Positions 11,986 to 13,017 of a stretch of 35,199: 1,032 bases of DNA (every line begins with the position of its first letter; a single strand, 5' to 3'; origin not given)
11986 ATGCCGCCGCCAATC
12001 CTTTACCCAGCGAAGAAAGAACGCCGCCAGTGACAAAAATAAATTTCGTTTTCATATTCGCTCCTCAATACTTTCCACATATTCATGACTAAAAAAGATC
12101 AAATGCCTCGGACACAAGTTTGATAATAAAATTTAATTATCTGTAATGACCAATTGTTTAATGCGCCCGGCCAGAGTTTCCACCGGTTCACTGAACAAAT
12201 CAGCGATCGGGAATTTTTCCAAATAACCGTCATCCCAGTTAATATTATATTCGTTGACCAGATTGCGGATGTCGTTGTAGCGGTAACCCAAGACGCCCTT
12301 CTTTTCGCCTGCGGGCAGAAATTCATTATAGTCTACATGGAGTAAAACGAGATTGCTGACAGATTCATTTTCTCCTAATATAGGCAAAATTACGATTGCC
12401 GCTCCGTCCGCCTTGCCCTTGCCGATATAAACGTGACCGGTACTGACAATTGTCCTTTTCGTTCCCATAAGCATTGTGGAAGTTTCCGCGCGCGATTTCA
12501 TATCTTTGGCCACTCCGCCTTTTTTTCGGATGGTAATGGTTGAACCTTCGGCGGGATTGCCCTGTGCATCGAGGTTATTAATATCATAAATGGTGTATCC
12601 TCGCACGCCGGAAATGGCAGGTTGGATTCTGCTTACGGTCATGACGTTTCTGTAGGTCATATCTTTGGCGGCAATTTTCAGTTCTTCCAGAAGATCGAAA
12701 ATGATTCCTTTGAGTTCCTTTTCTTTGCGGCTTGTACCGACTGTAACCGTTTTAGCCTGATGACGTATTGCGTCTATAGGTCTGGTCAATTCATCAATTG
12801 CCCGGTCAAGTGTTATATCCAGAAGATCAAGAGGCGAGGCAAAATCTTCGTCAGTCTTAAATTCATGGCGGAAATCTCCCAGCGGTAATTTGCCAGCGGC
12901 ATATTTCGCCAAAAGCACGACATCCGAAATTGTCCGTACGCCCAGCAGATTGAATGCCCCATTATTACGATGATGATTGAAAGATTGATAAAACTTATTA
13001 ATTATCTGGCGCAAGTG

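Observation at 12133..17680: Fis-HTH / GlmU-acetyltransferase-like / giant GlmS-like module: a non-canonical hexosamine-type pathway?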

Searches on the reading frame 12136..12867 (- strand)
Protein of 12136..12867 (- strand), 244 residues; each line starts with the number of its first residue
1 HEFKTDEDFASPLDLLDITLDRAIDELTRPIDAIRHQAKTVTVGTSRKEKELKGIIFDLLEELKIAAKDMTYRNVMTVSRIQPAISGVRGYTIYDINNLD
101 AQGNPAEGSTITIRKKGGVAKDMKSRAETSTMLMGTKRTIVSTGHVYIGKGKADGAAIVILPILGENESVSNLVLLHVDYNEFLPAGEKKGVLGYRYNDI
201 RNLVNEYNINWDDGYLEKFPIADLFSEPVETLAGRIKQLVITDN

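Call 47: find_related_loci(query=A5, collection=genome_contigs, flank=10000)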
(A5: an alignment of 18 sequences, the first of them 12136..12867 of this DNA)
Query A5 (244 aa) in genome_contigs; peptide patterns used: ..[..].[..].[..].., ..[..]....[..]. (x = any residue, [..] = any of these).
600 stretches matched a pattern (row limit reached: there are more); 587 encode a relative of the query (tblastn E <= 1e-3); the best 80 are kept; 80 distinct loci.
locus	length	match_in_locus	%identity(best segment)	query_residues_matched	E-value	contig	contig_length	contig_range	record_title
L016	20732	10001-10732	78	1-244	9e-129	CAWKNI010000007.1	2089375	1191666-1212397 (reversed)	MAG: uncultured delta proteobacterium isolate MFD01231.bin.1.87 genome assembly, contig: contig_69, whole genome shotgun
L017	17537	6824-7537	81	1-238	3e-128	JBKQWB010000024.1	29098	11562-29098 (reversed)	MAG: Smithella sp. isolate SEr3G3H3I__bin_216 SEr3G3H3I_000000066219, whole genome shotgun sequence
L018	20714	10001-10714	79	1-238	4e-126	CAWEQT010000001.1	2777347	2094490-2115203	MAG: uncultured delta proteobacterium isolate MFD01828.bin.1.70 genome assembly, contig: contig_19051, whole genome shot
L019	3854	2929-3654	75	1-242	2e-127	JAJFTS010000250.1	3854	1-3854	MAG: Deltaproteobacteria bacterium isolate bin.256 k141_3121815, whole genome shotgun sequence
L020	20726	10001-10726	83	1-242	8e-137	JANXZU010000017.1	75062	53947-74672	MAG: Syntrophaceae bacterium isolate GL140_4_metabat_43 GL140_4_k141_813820, whole genome shotgun sequence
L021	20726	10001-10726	75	1-242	1e-122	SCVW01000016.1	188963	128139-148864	MAG: Smithella sp. isolate SDB_sulfate1 contig-3000001, whole genome shotgun sequence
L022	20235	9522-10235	76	1-238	6e-122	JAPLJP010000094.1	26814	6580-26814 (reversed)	MAG: Deltaproteobacteria bacterium isolate LacPavin_0920_SED2_MAG_43_11 LacPavin_0920_SED2_scaffold_647912, whole genome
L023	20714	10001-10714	74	1-238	2e-118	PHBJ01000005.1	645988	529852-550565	MAG: Deltaproteobacteria bacterium HGW-Deltaproteobacteria-13 08E140C01_z5_2013_Ig3399_v2_scaffold_178, whole genome sho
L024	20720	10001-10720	71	1-243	7e-118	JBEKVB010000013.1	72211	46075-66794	MAG: Smithellaceae bacterium isolate SPRUCE 595 SPRUCE_595_13, whole genome shotgun sequence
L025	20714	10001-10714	73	1-238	2e-116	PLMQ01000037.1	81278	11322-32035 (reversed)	MAG: Syntrophaceae bacterium isolate fen_1166 73.20120800_E2X.51_contig_2931, whole genome shotgun sequence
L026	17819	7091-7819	70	2-244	2e-113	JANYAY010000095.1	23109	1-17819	MAG: Deltaproteobacteria bacterium isolate GL140_5_metabat_391 GL140_5_k141_3284055, whole genome shotgun sequence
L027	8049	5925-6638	70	1-238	6e-113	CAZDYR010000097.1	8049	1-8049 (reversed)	MAG TPA_asm: uncultured Smithella sp. isolate binchicken_co269_128 genome assembly, contig: NODE_9298_length_8049_cov_6.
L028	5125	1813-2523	68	1-237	1e-108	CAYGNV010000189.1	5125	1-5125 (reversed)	MAG TPA_asm: uncultured Smithella sp. isolate ERP113451_co4_198 genome assembly, contig: NODE_13246_length_5125_cov_15.6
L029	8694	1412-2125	66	1-238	6e-108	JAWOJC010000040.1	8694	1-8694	MAG: Smithellaceae bacterium isolate CWP6-1.bin.28 k191_2591276, whole genome shotgun sequence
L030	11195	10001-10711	66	1-237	5e-108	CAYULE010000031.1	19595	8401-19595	MAG TPA_asm: uncultured Smithella sp. isolate binchicken_co269_68 genome assembly, contig: NODE_2506_length_19595_cov_22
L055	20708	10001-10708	55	2-238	6e-84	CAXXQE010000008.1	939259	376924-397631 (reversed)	MAG: Syntrophales bacterium isolate 2205dbbf-2645-4edd-9011-b673a5b30e4c genome assembly, contig: contig_8, whole genome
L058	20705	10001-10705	53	2-236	3e-79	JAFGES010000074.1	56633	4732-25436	MAG: Desulfobacterales bacterium isolate Zod_Metabat.1250 k87_7478553, whole genome shotgun sequence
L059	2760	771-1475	55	2-236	5e-80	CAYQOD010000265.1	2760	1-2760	MAG TPA_asm: uncultured Thermodesulfobacteriota bacterium isolate binchicken_co252_14 genome assembly, contig: NODE_4087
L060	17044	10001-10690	52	11-240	2e-76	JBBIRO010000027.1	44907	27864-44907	MAG: Syntrophobacterales bacterium isolate STS170223_bin_351 NODE_385_length_44907_cov_6.411175, whole genome shotgun se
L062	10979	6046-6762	50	2-240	4e-76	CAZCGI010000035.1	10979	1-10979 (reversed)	MAG TPA_asm: uncultured Syntrophaceae bacterium isolate binchicken_co379_42 genome assembly, contig: NODE_1643_length_10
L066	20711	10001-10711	50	2-238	1e-74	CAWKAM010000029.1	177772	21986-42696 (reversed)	MAG: uncultured delta proteobacterium isolate MFD03726.bin.1.124 genome assembly, contig: contig_39352, whole genome sho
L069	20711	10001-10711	50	7-238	2e-71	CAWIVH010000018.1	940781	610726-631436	MAG: uncultured Acidobacteriota bacterium isolate MFD02979.bin.1.204 genome assembly, contig: contig_60034, whole genome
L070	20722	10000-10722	48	2-238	4e-71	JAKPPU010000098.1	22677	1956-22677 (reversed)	MAG: Deltaproteobacteria bacterium isolate JPNA_maxbin.145 k141_1650751, whole genome shotgun sequence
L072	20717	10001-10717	48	2-236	5e-70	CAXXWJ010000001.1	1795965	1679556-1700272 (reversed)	MAG: Syntrophales bacterium isolate 245eff7d-e5b7-4493-ab22-9b904db7233a genome assembly, contig: contig_1, whole genome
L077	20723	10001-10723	38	2-238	1e-56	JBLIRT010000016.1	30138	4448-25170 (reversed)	MAG: bacterium isolate MF1_201704_bin_1079 MF1_201704_bin_1079_scaffold_16, whole genome shotgun sequence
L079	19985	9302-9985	40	13-236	4e-52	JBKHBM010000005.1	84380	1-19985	MAG: Desulfatibacillaceae bacterium isolate D1M01_5 NODE_145_length_84380_cov_9.710726, whole genome shotgun sequence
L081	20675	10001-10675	41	13-233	5e-52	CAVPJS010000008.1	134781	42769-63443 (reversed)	MAG: uncultured delta proteobacterium isolate MFD09964.bin.3.367 genome assembly, contig: contig_17205, whole genome sho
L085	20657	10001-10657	43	19-233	9e-52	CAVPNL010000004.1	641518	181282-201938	MAG: uncultured delta proteobacterium isolate MFD09779.bin.2.131 genome assembly, contig: contig_16336, whole genome sho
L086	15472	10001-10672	40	13-232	2e-51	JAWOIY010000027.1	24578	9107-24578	MAG: Desulfobacterales bacterium isolate CWP6-1.bin.108 k191_2188615, whole genome shotgun sequence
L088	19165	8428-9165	39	2-239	7e-51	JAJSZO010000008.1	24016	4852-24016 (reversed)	MAG: Deltaproteobacteria bacterium isolate SM14434AFWG171 FWG171_EthSRB1_contig008_0024016bp, whole genome shotgun seque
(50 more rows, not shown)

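Call 50: search_protein_families(library=pfam, proteins=[L060:2141-5353:+, L058:38-1372:+, L066:5765-6907:+, L058:4768-6978:+, L066:265-1899:+, L079:5179-6255:+, L059:1511-2122:+, L062:7401-8180:+, L088:2995-3789:+, L069:10799-12145:+], max_evalue=0.00001)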
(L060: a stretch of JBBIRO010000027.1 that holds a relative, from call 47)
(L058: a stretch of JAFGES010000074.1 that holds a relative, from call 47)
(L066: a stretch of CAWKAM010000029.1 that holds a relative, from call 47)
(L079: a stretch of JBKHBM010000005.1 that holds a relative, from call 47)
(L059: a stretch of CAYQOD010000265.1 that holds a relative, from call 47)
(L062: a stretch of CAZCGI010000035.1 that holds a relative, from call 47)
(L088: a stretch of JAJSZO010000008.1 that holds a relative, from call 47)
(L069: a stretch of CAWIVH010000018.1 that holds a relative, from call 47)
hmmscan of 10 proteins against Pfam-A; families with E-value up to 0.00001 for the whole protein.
L060:2141-5353:+ (1070 aa): 9 families
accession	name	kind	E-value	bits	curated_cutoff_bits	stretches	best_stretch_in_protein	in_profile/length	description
PF02786.22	CPSase_L_D2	-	1.1e-108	362.1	19.8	2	128-334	1-210/211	Carbamoyl-phosphate synthase L chain, ATP binding domain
PF25596.1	CPSase_L_D1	-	5.7e-98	323.4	27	2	554-665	2-117/118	Carbamoyl phosphate synthase preATP-grasp domain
PF02787.25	CPSase_L_D3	-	2.1e-26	92.1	26.6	1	425-502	1-80/80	Carbamoyl-phosphate synthetase large chain, oligomerisation domain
PF02142.27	MGS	-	5.2e-24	84.6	24.1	1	952-1038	2-94/94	MGS-like domain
PF02222.28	ATP-grasp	-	6.9e-15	55.6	27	1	680-841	6-163/179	ATP-grasp domain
PF07478.18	Dala_Dala_lig_C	-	2.2e-12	47.3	24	0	155-302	28-174/204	D-ala D-ala ligase C-terminus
PF15632.11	ATPgrasp_Ter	-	1.3e-10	41.6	29.1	1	807-868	52-112/131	ATP-grasp in the biosynthetic pathway with Ter operon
PF02655.19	ATP-grasp_3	-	1.6e-09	38.5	23.2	0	695-841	22-157/160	ATP-grasp domain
PF13549.11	ATP-grasp_5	-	3.8e-06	26.9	27.6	0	672-710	14-52/221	ATP-grasp domain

L058:38-1372:+ (444 aa): 2 families
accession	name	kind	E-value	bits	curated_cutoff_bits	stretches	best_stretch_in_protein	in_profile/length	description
PF00120.29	Gln-synt_C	-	4.2e-131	437.5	24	1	107-440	2-344/344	Glutamine synthetase, catalytic domain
PF03951.24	Gln-synt_N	-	1.7e-31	108.1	33.4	1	17-100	1-82/82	Glutamine synthetase, beta-Grasp domain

L066:5765-6907:+ (380 aa): 3 families
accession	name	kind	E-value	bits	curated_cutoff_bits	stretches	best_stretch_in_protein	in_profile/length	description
PF00988.28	CPSase_sm_chain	-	3.6e-54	182.4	27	1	11-136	1-126/126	Carbamoyl-phosphate synthase small chain, CPSase domain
PF00117.34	GATase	-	9.5e-51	172.6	22.8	1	194-370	1-189/190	Glutamine amidotransferase class-I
PF07722.19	Peptidase_C26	-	1.9e-07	31.5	20.5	0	259-282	104-127/219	Peptidase C26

L058:4768-6978:+ (736 aa): 14 families
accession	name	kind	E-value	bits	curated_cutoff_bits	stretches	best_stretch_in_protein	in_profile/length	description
PF01493.24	GXGXG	-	5.1e-32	111.4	32.5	1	16-194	3-173/190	GXGXG motif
PF07992.20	Pyr_redox_2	-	8.5e-27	94.8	26.1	1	355-616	4-291/291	Pyridine nucleotide-disulphide oxidoreductase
PF13738.12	Pyr_redox_3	-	1.4e-11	44.6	30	1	429-601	119-305/305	Pyridine nucleotide-disulphide oxidoreductase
PF14691.11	Fer4_20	-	5.6e-10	39.5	25.8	1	265-335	30-102/113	Dihydroprymidine dehydrogenase domain II, 4Fe-4S cluster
PF13450.12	NAD_binding_8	-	9.1e-10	39.1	21.9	1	356-391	1-36/68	NAD(P)-binding Rossmann-like domain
PF00037.32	Fer4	-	3e-09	36.7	21.1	1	689-711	2-24/24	4Fe-4S binding domain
PF01266.30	DAO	-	4.1e-08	33.6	27.9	1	356-387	4-35/353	FAD dependent oxidoreductase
PF12838.12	Fer4_7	-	5.5e-08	33.6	27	1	665-709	1-52/52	4Fe-4S dicluster domain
PF13187.11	Fer4_9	-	1.5e-07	31.8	27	0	666-710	2-52/52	4Fe-4S dicluster domain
PF01593.30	Amino_oxidase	-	6.1e-07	29.5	19.8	0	362-391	2-31/443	Flavin containing amine oxidoreductase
PF00070.33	Pyr_redox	-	1.1e-06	29.5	22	0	482-543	2-69/82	Pyridine nucleotide-disulphide oxidoreductase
PF03486.20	HI0933_like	-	1.6e-06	28.2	50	0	355-391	4-40/244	HI0933-like protein Rossmann domain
PF00743.25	FMO-like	-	7e-06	25.2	22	0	437-501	140-205/532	Flavin-binding monooxygenase-like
PF12837.12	Fer4_6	-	8.3e-06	26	25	1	687-710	1-24/24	4Fe-4S binding domain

L066:265-1899:+ (544 aa): 12 families
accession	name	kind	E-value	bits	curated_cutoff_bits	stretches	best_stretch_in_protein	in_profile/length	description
PF01645.23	Glu_synthase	-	1e-57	196.5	20.4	1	184-514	63-367/369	Conserved region in glutamate synthase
PF00037.32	Fer4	-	1.4e-11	44.2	21.1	1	22-44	2-24/24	4Fe-4S binding domain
PF12838.12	Fer4_7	-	5.3e-11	43.2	27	1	27-96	1-51/52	4Fe-4S dicluster domain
PF12837.12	Fer4_6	-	2.2e-09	37.2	25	1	21-43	2-24/24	4Fe-4S binding domain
PF13183.11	Fer4_8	-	3.2e-09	37.6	27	1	26-95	3-66/68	4Fe-4S dicluster domain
PF13237.11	Fer4_10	-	1.2e-08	35.2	25.5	1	23-94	4-53/53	4Fe-4S dicluster domain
PF25160.1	LdpA_Fe-S-bd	-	1.5e-08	34.7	27.6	0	25-44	25-44/49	LdpA Fe-S cluster-binding domain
PF13484.11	Fer4_16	-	2.1e-08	35.2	30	1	27-95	1-65/66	4Fe-4S double cluster binding domain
PF13187.11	Fer4_9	-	2.3e-08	34.3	27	1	27-98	1-52/52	4Fe-4S dicluster domain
PF12797.12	Fer4_2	-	1.5e-07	31.3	24.5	1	19-40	1-22/22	4Fe-4S binding domain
PF13534.11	Fer4_17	-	1.7e-07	32.1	22.2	1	27-96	1-59/61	4Fe-4S dicluster domain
PF14697.11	Fer4_21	-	7e-07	29.7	35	0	24-44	37-58/59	4Fe-4S dicluster domain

L079:5179-6255:+ (358 aa): 2 families
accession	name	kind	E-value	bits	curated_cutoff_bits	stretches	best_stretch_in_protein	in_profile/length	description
PF00465.25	Fe-ADH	-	1.7e-25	90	31.3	1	13-178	4-168/168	Iron-containing alcohol dehydrogenase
PF25137.1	ADH_Fe_C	-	6.9e-10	39.4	27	1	191-292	3-108/194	Fe-containing alcohol dehydrogenase family, C-terminal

L059:1511-2122:+ (203 aa): 1 family
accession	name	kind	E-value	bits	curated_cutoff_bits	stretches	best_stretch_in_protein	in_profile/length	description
PF00117.34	GATase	-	1.5e-19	70.8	22.8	1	4-196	2-186/190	Glutamine amidotransferase class-I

L062:7401-8180:+ (259 aa): 4 families
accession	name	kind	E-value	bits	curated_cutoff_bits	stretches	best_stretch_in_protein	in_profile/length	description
PF00977.27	His_biosynth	-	5.7e-73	245.6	23.6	1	5-239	1-227/228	Histidine biosynthesis protein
PF03060.21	NMO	-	1.3e-07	31.7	28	0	188-233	180-224/331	Nitronate monooxygenase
PF01207.24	Dus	-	2.4e-06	27.3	20.4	0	188-231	171-214/311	Dihydrouridine synthase (Dus)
PF05690.20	ThiG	-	5.4e-06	26.4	23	0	163-243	137-216/247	Thiazole biosynthesis protein ThiG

L088:2995-3789:+ (264 aa): 1 family
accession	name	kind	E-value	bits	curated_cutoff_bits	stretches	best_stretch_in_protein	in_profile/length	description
PF04468.17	PSP1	-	1.6e-28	99.3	27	1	61-146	1-86/86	PSP1 C-terminal conserved region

L069:10799-12145:+ (448 aa): 4 families
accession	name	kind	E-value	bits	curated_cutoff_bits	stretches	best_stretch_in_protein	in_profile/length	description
PF02878.22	PGM_PMM_I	-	7.4e-45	152.5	22.5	1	3-135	2-134/138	Phosphoglucomutase/phosphomannomutase, alpha/beta/alpha domain I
PF02880.22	PGM_PMM_III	-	2.4e-37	128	20.7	1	260-366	1-108/115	Phosphoglucomutase/phosphomannomutase, alpha/beta/alpha domain III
PF00408.26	PGM_PMM_IV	-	1.7e-16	60.4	23.1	1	376-441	2-67/68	Phosphoglucomutase/phosphomannomutase, C-terminal domain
PF02879.22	PGM_PMM_II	-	4e-14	53.4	29.3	1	164-256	7-103/103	Phosphoglucomutase/phosphomannomutase, alpha/beta/alpha domain II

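Call 51: search_protein_families(library=ncbifam, proteins=[L069:10799-12145:+, L070:10804-12069:+, L058:38-1372:+, L079:5179-6255:+], max_evalue=0.00001)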
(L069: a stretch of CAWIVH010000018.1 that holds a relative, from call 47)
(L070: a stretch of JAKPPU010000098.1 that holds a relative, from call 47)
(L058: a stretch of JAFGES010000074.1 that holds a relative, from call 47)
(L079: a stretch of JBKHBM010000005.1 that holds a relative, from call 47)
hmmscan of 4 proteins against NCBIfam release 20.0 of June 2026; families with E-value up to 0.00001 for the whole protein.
L069:10799-12145:+ (448 aa): 7 families
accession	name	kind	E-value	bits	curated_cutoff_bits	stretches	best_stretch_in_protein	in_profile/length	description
TIGR01455.1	glmM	equivalog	1.7e-178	593.9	447.55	1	5-443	1-440/442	phosphoglucosamine mutase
TIGR03990.1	Arch_GlmM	equivalog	1.2e-96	324.3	439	1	3-442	2-443/444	phosphoglucosamine mutase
NF007088.0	PRK09542.1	equivalog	2.3e-48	165.3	618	1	7-443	14-453/456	phosphomannomutase/phosphoglucomutase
NF046027.1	PhglucPhmanMutPgmG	equivalog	5.2e-44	150.7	600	1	10-381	15-375/460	phosphoglucomutase/phosphomannomutase PgmG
NF011943.0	PRK15414.1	subfamily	1.5e-24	86.8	801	1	21-373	22-375/456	phosphomannomutase CpsG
TIGR01132.1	pgm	equivalog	1.8e-11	43.2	778.05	1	5-118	42-164/546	phosphoglucomutase (alpha-D-glucose-1,6-bisphosphate-dependent)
NF005737.0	PRK07564.1-1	equivalog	9.9e-09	34.3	378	0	39-128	48-143/543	alpha-D-glucose phosphate-specific phosphoglucomutase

L070:10804-12069:+ (421 aa): 7 families
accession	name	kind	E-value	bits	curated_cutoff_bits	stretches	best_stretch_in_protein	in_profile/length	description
TIGR01173.1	glmU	equivalog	1.7e-12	47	366.85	1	10-235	240-440/452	bifunctional UDP-N-acetylglucosamine diphosphorylase/glucosamine-1-phosphate N-acetyltransferase GlmU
NF010937.0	PRK14357.1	equivalog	2e-12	46.7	658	1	8-233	231-430/448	bifunctional UDP-N-acetylglucosamine diphosphorylase/glucosamine-1-phosphate N-acetyltransferase GlmU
NF010935.0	PRK14355.1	equivalog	5e-12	45.2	718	1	13-228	249-440/459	bifunctional UDP-N-acetylglucosamine diphosphorylase/glucosamine-1-phosphate N-acetyltransferase GlmU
NF010936.0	PRK14356.1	equivalog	9.3e-12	44.6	666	1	10-228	247-441/456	bifunctional UDP-N-acetylglucosamine diphosphorylase/glucosamine-1-phosphate N-acetyltransferase GlmU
NF010932.0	PRK14352.1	equivalog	9.6e-10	37.7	611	1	12-234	253-449/488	bifunctional UDP-N-acetylglucosamine diphosphorylase/glucosamine-1-phosphate N-acetyltransferase GlmU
NF010934.1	PRK14354.1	equivalog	1.1e-08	34.1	450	1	13-226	243-431/447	bifunctional UDP-N-acetylglucosamine diphosphorylase/glucosamine-1-phosphate N-acetyltransferase GlmU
NF010940.0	PRK14360.1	equivalog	3.7e-08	32.4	602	1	15-233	245-437/452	bifunctional UDP-N-acetylglucosamine diphosphorylase/glucosamine-1-phosphate N-acetyltransferase GlmU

L058:38-1372:+ (444 aa): 5 families
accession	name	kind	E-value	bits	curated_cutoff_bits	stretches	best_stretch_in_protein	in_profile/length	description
TIGR00653.1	GlnA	equivalog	1.9e-163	544.5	429.15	2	146-441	167-461/462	type I glutamate--ammonia ligase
NF045547.1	GGputSyn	equivalog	1.3e-94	317.4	650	1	6-431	2-433/438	gamma-glutamylputrescine synthetase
NF007006.0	PRK09469.1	equivalog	9.1e-94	314.6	845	2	150-440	177-466/469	glutamate--ammonia ligase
TIGR03105.1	gln_synth_III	equivalog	1e-92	310.9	469.6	1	11-441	3-434/435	type III glutamate--ammonia ligase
NF041605.1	gln_syn_GlnII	equivalog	1.5e-12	47.4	500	1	50-351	35-325/333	glutamine synthetase GlnII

L079:5179-6255:+ (358 aa): 12 families
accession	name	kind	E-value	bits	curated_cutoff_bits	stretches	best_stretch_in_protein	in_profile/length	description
NF041833.1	Fe_ADH_ErcA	equivalog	2.1e-31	109.4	550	1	72-322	70-325/382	alcohol dehydrogenase-like regulatory protein ErcA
NF050025.1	SulfAcetaldRedSarD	equivalog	2.2e-31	109.1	700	1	3-280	1-282/385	sulfoacetaldehyde reductase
TIGR02638.1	lactal_redase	equivalog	3.5e-26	91.9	523.15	1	94-314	89-317/379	lactaldehyde reductase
NF058672.1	4HyButDHCUPNE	equivalog_domain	2.6e-25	89.4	500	1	94-288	87-290/378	4-hydroxybutyrate dehydrogenase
NF007911.0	PRK10624.1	equivalog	6.4e-25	87.9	537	1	94-310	90-312/382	lactaldehyde reductase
NF010378.0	PRK13805.1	equivalog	1.1e-24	86.4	951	1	72-285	524-753/872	bifunctional acetaldehyde-CoA/alcohol dehydrogenase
TIGR03405.1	Phn_Fe-ADH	equivalog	1.9e-22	79.5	423.7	1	65-281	53-280/355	iron-containing alcohol dehydrogenase PsrA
NF053866.1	CholDhdGbsBBac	equivalog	3.6e-22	78.5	550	1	94-317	97-330/392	choline dehydrogenase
NF011998.0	PRK15454.1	equivalog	8.2e-21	74.2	556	1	94-288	109-309/395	ethanolamine utilization ethanol dehydrogenase EutG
NF007363.0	PRK09860.1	equivalog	1.7e-20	73.5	581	1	93-316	90-320/383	L-threonine dehydrogenase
TIGR04266.1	NDMA_methanol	equivalog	2.1e-12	46.6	625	1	93-313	96-327/420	NDMA-dependent methanol dehydrogenase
NF041822.1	daptide_DH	equivalog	7.6e-11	41.5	300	1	85-187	48-158/363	daptide-type RiPP biosynthesis dehydogenase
